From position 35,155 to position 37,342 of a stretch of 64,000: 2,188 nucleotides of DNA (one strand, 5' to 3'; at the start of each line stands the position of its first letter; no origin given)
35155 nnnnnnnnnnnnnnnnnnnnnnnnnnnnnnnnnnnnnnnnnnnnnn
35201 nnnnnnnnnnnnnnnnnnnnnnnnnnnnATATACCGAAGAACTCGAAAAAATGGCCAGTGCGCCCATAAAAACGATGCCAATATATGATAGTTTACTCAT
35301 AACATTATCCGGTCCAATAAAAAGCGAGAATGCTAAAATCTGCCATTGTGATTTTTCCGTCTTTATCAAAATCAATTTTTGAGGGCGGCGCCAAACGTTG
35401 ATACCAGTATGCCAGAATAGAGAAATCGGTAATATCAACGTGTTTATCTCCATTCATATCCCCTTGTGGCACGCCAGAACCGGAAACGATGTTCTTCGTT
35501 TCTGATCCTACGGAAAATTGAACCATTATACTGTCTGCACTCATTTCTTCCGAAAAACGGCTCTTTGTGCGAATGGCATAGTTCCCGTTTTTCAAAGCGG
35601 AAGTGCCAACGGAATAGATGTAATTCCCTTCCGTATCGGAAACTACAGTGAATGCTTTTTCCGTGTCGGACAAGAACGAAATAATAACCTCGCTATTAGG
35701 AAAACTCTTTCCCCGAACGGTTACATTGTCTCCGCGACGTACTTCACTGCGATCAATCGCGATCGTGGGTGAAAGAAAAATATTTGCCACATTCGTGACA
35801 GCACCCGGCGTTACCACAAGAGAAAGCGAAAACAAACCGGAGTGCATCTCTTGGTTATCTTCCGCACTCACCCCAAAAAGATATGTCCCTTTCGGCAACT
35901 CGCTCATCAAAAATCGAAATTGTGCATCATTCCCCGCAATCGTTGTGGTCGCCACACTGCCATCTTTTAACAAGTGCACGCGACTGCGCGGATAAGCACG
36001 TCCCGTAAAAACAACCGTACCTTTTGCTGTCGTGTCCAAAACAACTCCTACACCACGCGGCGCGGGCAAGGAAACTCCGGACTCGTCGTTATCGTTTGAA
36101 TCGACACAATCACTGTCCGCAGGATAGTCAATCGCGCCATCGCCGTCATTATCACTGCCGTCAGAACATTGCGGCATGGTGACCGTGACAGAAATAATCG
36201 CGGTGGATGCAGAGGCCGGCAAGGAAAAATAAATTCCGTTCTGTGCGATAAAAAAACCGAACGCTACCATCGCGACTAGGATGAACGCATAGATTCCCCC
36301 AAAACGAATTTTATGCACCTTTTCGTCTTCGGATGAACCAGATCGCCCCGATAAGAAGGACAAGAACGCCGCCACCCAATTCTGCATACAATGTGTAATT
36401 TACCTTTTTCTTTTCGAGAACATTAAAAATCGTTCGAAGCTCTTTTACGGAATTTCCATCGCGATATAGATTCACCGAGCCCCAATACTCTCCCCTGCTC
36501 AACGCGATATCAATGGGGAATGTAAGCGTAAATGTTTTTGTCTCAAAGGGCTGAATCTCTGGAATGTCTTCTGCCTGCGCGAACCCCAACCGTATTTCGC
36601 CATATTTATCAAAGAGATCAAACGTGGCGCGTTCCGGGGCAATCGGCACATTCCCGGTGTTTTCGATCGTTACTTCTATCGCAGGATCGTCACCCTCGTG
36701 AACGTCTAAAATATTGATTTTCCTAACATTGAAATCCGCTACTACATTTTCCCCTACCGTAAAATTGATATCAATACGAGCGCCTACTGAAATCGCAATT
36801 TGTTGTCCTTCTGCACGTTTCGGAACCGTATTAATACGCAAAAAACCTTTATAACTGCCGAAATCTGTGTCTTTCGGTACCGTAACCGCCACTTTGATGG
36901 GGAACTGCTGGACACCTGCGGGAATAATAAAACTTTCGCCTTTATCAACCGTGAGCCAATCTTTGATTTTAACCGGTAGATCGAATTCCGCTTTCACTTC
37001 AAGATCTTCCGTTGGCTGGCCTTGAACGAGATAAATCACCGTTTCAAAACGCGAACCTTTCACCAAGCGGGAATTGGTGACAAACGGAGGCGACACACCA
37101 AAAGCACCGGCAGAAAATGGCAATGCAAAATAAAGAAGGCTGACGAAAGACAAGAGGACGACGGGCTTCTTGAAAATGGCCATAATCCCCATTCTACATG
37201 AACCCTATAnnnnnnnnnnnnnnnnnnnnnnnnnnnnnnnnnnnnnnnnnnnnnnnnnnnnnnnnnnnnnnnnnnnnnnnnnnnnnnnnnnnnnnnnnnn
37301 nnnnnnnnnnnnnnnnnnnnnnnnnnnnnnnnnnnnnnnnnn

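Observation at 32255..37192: Cohesin-dockerin surface protein cluster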

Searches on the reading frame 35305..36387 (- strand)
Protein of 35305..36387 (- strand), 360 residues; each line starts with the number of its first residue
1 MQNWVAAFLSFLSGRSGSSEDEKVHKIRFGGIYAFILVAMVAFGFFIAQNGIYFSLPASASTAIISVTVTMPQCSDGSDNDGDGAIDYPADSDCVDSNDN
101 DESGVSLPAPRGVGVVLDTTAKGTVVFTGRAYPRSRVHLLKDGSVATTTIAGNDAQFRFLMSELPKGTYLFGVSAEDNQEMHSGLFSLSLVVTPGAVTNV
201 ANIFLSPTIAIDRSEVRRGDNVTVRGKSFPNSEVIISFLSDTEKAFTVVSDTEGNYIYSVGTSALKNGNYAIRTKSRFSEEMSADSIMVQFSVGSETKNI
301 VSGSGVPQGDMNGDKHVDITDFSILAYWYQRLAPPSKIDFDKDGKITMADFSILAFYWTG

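Call 3: search_protein_families(library=pfam, proteins=[window:35305-36387:-], max_evalue=1)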
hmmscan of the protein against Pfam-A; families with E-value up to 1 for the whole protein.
window:35305-36387:- (360 aa): 8 families
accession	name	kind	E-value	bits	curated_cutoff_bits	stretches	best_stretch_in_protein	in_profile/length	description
PF00404.24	Dockerin_1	-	4e-06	27.4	22.9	1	309-355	2-53/57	Dockerin type I domain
PF17936.7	Big_6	-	0.00053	20.6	27.6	1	119-184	10-75/83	Bacterial Ig domain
PF13620.12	CarboxypepD_reg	-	0.006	17.3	32.3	1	122-183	3-64/82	Carboxypeptidase regulatory-like domain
PF17957.7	Big_7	-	0.049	14.7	24.1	1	213-272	11-68/70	Bacterial Ig domain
PF18962.6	Por_Secre_tail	-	0.097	13.4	27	0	148-180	37-69/75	Secretion system C-terminal sorting domain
PF00036.39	EF-hand_1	-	0.13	12.4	25.4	1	337-351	8-22/29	EF hand domain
PF13202.12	EF-hand_5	-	0.25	11.3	25.9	1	337-351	7-21/25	EF hand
PF13405.12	EF-hand_6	-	0.58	10.5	25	1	337-351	8-22/30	EF-hand domain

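Call 8: search_solved_structures(query=window:35305-36387:-, max_evalue=10, show_alignments=2)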
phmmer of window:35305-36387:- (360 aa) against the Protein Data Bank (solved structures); distinct sequences matched with E-value up to 10: 8.
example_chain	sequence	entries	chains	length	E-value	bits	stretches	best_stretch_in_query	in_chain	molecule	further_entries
5nrm_B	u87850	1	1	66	0.034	16.4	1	290-328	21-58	DocCel5: Type I dockerin repeat domain from A. cellulolyticus family 5 endoglucanase WP_01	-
2y3n_B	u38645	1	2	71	0.12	14.5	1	308-358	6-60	CELLULOSOMAL FAMILY-48 PROCESSIVE GLYCOSIDE HYDROLASE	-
5nrk_B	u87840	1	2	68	0.16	14.2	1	291-328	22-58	DocCel5: Type I dockerin repeat domain from A. cellulolyticus family 5 endoglucanase WP_01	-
2yik_A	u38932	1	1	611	0.2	13.9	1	304-357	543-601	ENDOGLUCANASE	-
2ccl_B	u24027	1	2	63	0.36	13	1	308-357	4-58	ENDO-1,4-BETA-XYLANASE Y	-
4fl4_A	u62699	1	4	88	0.52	12.5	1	305-357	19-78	Glycoside hydrolase family 9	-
2vn6_B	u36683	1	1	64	0.72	12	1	308-359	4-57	ENDOGLUCANASE A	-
7plp_A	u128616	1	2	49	3.5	9.7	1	73-94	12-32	Teneurin-4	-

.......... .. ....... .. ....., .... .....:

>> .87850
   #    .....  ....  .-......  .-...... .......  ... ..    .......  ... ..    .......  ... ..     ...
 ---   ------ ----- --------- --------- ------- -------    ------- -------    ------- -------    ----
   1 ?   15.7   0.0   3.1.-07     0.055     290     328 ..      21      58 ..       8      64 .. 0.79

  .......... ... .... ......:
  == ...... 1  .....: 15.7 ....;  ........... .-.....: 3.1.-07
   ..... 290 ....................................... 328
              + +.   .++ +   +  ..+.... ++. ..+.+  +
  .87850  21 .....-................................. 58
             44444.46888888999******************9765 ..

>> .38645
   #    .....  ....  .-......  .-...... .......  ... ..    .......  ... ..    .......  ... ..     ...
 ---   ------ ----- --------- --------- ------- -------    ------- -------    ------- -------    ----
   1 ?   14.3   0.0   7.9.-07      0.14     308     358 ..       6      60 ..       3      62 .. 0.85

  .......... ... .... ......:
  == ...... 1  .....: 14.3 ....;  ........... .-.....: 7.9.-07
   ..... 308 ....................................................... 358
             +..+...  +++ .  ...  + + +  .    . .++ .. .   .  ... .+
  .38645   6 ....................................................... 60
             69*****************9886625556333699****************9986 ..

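Call 9: find_encoding_contigs(protein=window:35305-36387:-, flank=10000, max_places=6)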
Protein window:35305-36387:- (360 aa): 1 contig read that carries it; 1 place shown.
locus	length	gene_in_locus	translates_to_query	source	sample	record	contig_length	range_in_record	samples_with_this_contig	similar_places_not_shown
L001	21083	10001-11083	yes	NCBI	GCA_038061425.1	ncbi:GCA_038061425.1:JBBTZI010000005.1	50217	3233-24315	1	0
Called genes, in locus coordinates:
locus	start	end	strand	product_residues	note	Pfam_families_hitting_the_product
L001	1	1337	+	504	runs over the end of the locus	-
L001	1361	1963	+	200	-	-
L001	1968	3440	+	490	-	-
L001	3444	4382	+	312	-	PF13354:Beta-lactamase2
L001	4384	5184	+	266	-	-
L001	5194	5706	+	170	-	-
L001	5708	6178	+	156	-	-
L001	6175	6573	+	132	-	-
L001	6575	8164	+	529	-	-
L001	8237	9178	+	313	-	-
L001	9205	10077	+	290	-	-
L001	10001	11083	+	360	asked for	PF00404:Dockerin_1 (weak)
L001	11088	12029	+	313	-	-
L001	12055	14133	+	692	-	PF19077:Big_13 (faint)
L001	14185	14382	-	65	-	-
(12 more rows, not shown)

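Call 15: find_homologous_proteins(query=window:35305-36387:-, max_evalue=0.001)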
Query window:35305-36387:- (360 aa): 535 proteins with E <= 0.001 among 6716 candidates; the best 120 are listed.
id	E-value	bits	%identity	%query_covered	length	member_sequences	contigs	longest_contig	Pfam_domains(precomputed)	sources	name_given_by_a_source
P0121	2.4e-218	742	100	94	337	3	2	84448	PF00404.25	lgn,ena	-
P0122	7.3e-157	540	70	100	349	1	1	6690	PF00404.25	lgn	-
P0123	3.7e-75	271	41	87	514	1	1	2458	PF00404.25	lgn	-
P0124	1.4e-73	266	43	80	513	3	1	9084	PF00404.25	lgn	-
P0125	1.0e-68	250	42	81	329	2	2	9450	PF00404.25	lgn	-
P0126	1.1e-66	243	50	66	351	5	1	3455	PF00404.25,PF17936.8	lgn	-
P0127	1.6e-66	243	44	80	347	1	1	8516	-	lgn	-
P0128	4.3e-66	241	38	90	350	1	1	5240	PF00404.25,PF17936.8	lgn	-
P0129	6.4e-66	241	35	85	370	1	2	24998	PF17936.8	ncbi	-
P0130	1.6e-64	236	48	66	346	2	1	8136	PF00404.25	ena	-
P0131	6.1e-64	234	44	80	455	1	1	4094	-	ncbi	-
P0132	5.6e-63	231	47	66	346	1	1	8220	PF00404.25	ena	-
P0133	8.6e-63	230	46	67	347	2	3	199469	PF00404.25,PF17936.8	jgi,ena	-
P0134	1.1e-62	230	41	84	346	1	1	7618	PF00404.25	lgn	-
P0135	1.4e-61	226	47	66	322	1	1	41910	PF00404.25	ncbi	-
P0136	1.6e-61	226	40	86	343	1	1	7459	PF00404.25,PF17936.8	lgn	-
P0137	1.8e-61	226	47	66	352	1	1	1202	PF00404.25,PF17936.8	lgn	-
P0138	4.3e-61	225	44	66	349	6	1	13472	PF00404.25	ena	-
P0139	1.0e-60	224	44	66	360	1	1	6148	PF00404.25,PF17936.8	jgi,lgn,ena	-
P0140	1.7e-60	223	46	66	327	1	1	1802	PF00404.25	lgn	-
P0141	2.2e-60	223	39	84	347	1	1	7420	PF00404.25,PF17936.8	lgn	-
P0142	2.2e-60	223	43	66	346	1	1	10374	PF00404.25,PF17936.8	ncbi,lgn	-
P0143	4.6e-60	221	40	86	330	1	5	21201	PF00404.25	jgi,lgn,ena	-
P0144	5.7e-60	221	47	66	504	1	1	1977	PF00404.25,PF17936.8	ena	-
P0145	1.2e-59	220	47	68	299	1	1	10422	PF00404.25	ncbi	-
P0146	1.5e-59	220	46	65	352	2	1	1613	PF00404.25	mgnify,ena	mgnify:CR=1 FL=1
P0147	1.6e-59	220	46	66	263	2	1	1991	PF00404.25,PF17936.8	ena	-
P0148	6.7e-59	218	44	66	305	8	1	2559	PF00404.25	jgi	-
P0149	8.2e-59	217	39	86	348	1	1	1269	PF00404.25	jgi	jgi:hypothetical protein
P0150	8.8e-59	217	46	66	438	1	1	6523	PF00404.25,PF17936.8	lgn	-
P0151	9.3e-59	217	37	93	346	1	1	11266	PF00404.25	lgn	-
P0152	9.5e-59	217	46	66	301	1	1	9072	PF00404.25,PF17936.8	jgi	-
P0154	1.8e-58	216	39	86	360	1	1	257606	PF00404.25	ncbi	-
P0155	2.2e-58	216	44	66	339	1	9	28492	PF00404.25,PF17936.8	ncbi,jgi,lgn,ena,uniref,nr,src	ncbi:hypothetical protein A2914_03090 [Candidatus Nomurabacteria bacterium RIFCSPLOWO2_01_FULL_41_21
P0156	3.0e-58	216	43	70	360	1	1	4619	PF00404.25,PF17936.8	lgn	-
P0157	3.0e-58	216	43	66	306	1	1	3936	PF00404.25,PF17936.8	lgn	-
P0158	3.0e-58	216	44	66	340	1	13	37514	PF00404.25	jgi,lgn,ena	-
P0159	3.0e-58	216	40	67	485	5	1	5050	PF00404.25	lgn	-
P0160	3.1e-58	215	42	66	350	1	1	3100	PF00404.25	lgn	-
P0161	3.6e-58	215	46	66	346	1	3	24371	PF00404.25,PF17936.8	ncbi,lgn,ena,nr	ncbi:MAG: hypothetical protein EXS50_02705 [Candidatus Taylorbacteria bacterium]|nr:hypothetical pro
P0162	3.6e-58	215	39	82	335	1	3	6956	PF00404.25,PF19077.7,PF17936.8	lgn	-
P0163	3.7e-58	215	43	66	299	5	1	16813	PF00404.25,PF17936.8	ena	-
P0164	9.5e-58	214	44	66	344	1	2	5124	PF00404.25,PF17936.8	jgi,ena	-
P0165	9.9e-58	214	45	66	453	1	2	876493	PF00404.25,PF17936.8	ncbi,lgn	-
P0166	1.0e-57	214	44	66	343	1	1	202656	PF00404.25,PF17936.8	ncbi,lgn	-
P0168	1.7e-57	213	45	66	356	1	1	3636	PF00404.25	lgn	-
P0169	1.9e-57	213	46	66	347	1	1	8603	PF00404.25,PF17936.8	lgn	-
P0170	2.6e-57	212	44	66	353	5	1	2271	PF00404.25,PF17936.8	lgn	-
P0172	5.5e-57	211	48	66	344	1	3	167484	PF00404.25,PF17936.8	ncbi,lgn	-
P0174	7.2e-57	211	45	66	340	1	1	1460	PF00404.25,PF17936.8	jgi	jgi:hypothetical protein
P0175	7.7e-57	211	45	66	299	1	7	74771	PF00404.25,PF17936.8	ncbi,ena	ncbi:MAG: dockerin type I domain-containing protein [Patescibacteria group bacterium]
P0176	1.1e-56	210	43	66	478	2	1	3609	PF00404.25,PF17936.8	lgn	-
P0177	1.2e-56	210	43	66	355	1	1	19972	PF00404.25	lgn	-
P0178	1.3e-56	210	46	65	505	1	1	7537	PF00404.25,PF17936.8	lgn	-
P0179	1.8e-56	210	44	66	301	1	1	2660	PF00404.25,PF17936.8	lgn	-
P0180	2.1e-56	209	43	66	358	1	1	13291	PF00404.25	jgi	jgi:hypothetical protein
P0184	2.8e-56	209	42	66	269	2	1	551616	PF00404.25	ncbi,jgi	-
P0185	3.4e-56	209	42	66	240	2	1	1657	PF00404.25,PF17936.8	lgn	-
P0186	6.0e-56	208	45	66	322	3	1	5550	PF00404.25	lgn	-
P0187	7.1e-56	208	43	66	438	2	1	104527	PF00404.25,PF00041.28,PF17936.8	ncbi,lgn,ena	-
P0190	1.1e-55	207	44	66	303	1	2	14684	PF00404.25,PF17936.8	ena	-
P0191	1.2e-55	207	42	66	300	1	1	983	PF00404.25,PF17936.8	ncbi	-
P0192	1.3e-55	207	36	92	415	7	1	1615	PF00404.25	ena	-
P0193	1.4e-55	207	43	64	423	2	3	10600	PF00404.25,PF17936.8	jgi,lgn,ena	-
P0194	1.4e-55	207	45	66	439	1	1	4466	PF00404.25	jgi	jgi:hypothetical protein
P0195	1.4e-55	207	44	66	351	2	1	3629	PF00404.25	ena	-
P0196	1.9e-55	206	44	65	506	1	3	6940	PF00404.25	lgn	-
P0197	2.2e-55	206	42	65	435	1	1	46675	PF00404.25,PF17936.8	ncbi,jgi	ncbi:MAG: hypothetical protein RLZZ67_575 [Candidatus Parcubacteria bacterium]|jgi:hypothetical prot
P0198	2.4e-55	206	45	65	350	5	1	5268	PF00404.25,PF17936.8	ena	-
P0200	2.6e-55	206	46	66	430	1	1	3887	PF00404.25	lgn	-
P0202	6.0e-55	205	43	69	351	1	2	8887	PF00404.25,PF17936.8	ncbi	-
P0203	6.1e-55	205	43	67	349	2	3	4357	PF00404.25,PF17936.8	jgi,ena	-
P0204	9.4e-55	204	42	66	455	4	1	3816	PF00404.25,PF17936.8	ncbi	-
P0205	1.1e-54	204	38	88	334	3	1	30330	PF00404.25,PF17936.8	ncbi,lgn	-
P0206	1.1e-54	204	44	66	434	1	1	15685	PF00404.25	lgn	-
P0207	1.4e-54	203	42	65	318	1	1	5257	PF00404.25,PF17936.8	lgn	-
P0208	1.5e-54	203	42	66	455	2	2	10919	PF00404.25,PF17936.8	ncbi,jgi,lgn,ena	-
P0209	1.6e-54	203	44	66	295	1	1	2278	PF00404.25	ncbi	-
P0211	1.7e-54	203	42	66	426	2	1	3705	PF00404.25,PF17936.8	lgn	-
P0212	2.1e-54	203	38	84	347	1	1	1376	PF00404.25,PF17936.8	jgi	jgi:hypothetical protein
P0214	5.3e-54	202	43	66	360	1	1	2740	PF00404.25,PF17936.8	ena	-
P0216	6.6e-54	201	43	66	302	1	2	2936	PF00404.25,PF17936.8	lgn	-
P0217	7.3e-54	201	42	65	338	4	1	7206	PF00404.25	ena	-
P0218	7.7e-54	201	40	66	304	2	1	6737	PF00404.25,PF17936.8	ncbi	-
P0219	8.4e-54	201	41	67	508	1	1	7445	PF00404.25,PF17936.8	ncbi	-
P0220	1.9e-53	200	38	85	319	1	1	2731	PF00404.25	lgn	-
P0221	1.9e-53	200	42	66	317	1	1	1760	PF00404.25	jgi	jgi:hypothetical protein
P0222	2.1e-53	200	41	67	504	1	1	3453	PF00404.25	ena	-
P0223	2.3e-53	199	43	66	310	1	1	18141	PF00404.25,PF17936.8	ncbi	-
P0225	3.2e-53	199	42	66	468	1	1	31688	PF00404.25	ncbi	-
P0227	5.1e-53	198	44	65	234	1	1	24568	PF00404.25,PF17936.8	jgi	-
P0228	6.3e-53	198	44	66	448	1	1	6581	PF00404.25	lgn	-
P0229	6.4e-53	198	44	66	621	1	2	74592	PF00404.25,PF17936.8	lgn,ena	-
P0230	8.9e-53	198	46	66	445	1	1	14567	PF00404.25,PF17936.8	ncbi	-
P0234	1.1e-52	197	45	65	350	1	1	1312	PF00404.25,PF17936.8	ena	-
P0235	1.3e-52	197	34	81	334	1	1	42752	PF00404.25,PF19077.7,PF17936.8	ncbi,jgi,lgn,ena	ncbi:MAG: dockerin type I repeat-containing protein [bacterium]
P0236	1.4e-52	197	43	66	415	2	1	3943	PF00404.25,PF00041.28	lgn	-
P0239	1.7e-52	197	42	66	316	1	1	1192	PF00404.25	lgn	-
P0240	2.6e-52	196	39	75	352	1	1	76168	PF00404.25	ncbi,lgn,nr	ncbi:MAG: hypothetical protein C3F02_01485 [Parcubacteria group bacterium]|nr:MAG: hypothetical prot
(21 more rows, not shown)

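Call 21: search_protein_families(library=ncbifam, proteins=[window:35305-36387:-], max_evalue=0.1)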
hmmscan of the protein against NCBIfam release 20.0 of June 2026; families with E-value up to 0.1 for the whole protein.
window:35305-36387:- (360 aa): 4 families
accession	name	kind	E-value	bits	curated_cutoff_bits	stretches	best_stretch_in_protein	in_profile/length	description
NF033510.3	Ca_tandemer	repeat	4.1e-05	23.9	50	0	111-178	19-91/96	Ca2+-stabilized repeat-containing adhesin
NF033662.1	acid_disulf_rpt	repeat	0.0026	17.5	41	1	73-96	6-28/32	acidic double-disulfide repeat-containing protein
NF058592.1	GxPGS_dom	subfamily_domain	0.011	15.8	45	0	211-273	3-64/65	PGS family Ig-like domain-containing protein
NF040862.1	pufB_517_ASD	equivalog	0.053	13.5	61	0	19-42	8-31/42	light-harvesting antenna LH1, beta subunit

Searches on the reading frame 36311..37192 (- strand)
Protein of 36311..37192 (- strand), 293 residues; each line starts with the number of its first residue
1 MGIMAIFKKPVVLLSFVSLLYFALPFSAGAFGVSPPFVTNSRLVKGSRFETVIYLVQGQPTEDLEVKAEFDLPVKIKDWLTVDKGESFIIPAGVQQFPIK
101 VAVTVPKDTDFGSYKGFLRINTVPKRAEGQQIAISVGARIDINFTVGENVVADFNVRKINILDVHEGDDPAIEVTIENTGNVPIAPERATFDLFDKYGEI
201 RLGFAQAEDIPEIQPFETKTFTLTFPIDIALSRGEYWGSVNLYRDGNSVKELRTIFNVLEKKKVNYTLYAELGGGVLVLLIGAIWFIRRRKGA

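Call 3: search_protein_families(library=pfam, proteins=[window:36311-37192:-], max_evalue=1)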
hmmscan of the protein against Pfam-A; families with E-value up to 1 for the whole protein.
window:36311-37192:- (293 aa): 6 families
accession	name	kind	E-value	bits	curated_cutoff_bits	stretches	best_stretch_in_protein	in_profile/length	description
PF16116.10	DUF4832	-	0.0024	18.1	29.2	1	157-248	110-203/216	Domain of unknown function (DUF4832)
PF21621.3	MPI_cupin_dom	-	0.015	15.7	27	1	80-100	49-69/79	Mannose-6-phosphate isomerase, cupin domain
PF04254.18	DUF432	-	0.18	12.5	21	0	213-277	22-72/123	Protein of unknown function (DUF432)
PF21310.3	OCRL-like_ASH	-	0.2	12.2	27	0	76-109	45-76/109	Inositol polyphosphate 5-phosphatase OCRL-like, ASH domain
PF09411.16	PagL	-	0.23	12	23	1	232-279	25-72/136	Lipid A 3-O-deacylase (PagL)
PF22680.2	Glyco_hydro_123_N_2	-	0.24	11.7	27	1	97-121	117-141/142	Glycoside hydrolase 123 N-terminal domain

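Call 21: search_protein_families(library=ncbifam, proteins=[window:36311-37192:-], max_evalue=0.1)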
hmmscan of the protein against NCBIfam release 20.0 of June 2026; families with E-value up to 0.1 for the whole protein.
window:36311-37192:- (293 aa): 2 families
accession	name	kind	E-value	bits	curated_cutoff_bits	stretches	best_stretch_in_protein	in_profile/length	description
NF038353.1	FxLYD_dom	domain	0.0041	17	23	1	169-225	3-57/71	FxLYD domain-containing protein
NF033506.0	PACE-CTERM-PROT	exception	0.058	12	110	0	104-245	178-331/627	putative S-layer protein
